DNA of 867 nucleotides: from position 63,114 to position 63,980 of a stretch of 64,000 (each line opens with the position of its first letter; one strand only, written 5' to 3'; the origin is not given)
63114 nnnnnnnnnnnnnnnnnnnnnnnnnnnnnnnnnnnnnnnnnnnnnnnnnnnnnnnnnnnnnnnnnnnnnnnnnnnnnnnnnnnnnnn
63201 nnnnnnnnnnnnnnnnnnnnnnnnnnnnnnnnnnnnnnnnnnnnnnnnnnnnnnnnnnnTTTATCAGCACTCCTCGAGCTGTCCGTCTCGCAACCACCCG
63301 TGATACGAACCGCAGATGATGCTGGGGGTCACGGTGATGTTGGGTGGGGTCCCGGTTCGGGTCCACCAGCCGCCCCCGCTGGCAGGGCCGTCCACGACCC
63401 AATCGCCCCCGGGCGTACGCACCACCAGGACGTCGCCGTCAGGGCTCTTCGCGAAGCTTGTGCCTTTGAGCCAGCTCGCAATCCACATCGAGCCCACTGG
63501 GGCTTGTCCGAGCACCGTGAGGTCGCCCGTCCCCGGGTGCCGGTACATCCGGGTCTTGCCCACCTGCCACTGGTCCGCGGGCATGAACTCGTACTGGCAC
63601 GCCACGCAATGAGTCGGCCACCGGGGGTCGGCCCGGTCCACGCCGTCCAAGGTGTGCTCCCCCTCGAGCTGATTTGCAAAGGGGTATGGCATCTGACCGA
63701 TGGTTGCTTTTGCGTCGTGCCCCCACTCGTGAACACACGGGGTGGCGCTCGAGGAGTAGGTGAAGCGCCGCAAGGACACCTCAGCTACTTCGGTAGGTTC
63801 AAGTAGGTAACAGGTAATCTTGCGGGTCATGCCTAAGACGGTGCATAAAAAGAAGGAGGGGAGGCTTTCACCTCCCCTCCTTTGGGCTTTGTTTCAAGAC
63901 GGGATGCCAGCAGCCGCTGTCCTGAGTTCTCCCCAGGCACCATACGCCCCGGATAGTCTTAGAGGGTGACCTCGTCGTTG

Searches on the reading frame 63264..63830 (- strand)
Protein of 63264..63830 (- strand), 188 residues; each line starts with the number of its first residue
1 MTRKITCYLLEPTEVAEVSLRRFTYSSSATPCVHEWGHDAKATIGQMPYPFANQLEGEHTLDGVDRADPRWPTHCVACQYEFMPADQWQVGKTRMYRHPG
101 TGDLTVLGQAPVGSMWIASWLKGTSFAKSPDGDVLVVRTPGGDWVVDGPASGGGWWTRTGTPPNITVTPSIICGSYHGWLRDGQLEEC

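Call 28: search_protein_families(library=phrogs, proteins=[window:63264-63830:-], max_evalue=0.001)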
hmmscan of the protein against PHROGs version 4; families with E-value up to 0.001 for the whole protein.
window:63264-63830:- (188 aa): 2 families
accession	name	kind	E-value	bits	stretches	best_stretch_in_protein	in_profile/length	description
phrog_33338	-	unknown function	5.7e-05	24.2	1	148-185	102-138/156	-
phrog_15183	-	unknown function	0.00072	21.1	0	152-188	64-102/102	-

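Call 69: find_encoding_contigs(protein=window:63264-63830:-, flank=10000, max_places=1)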
Protein window:63264-63830:- (188 aa): 4 contigs read that carry it; 1 place shown.
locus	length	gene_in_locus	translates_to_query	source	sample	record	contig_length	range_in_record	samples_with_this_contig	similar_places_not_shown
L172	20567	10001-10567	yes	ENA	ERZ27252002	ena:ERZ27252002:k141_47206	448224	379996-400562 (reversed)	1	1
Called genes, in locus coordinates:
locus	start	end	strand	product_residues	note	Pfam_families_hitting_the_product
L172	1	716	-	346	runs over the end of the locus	PF01590:GAF, PF00990:GGDEF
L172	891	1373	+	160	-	-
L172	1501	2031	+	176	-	-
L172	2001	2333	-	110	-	-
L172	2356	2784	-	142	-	-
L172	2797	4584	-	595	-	-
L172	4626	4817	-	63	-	-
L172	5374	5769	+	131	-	-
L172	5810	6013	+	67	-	-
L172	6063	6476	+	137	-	PF20213:DUF6573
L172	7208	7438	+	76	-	-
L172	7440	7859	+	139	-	PF23835:DUF7205 (faint)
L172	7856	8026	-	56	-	-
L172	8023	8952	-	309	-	-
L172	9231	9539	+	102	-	-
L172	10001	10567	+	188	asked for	-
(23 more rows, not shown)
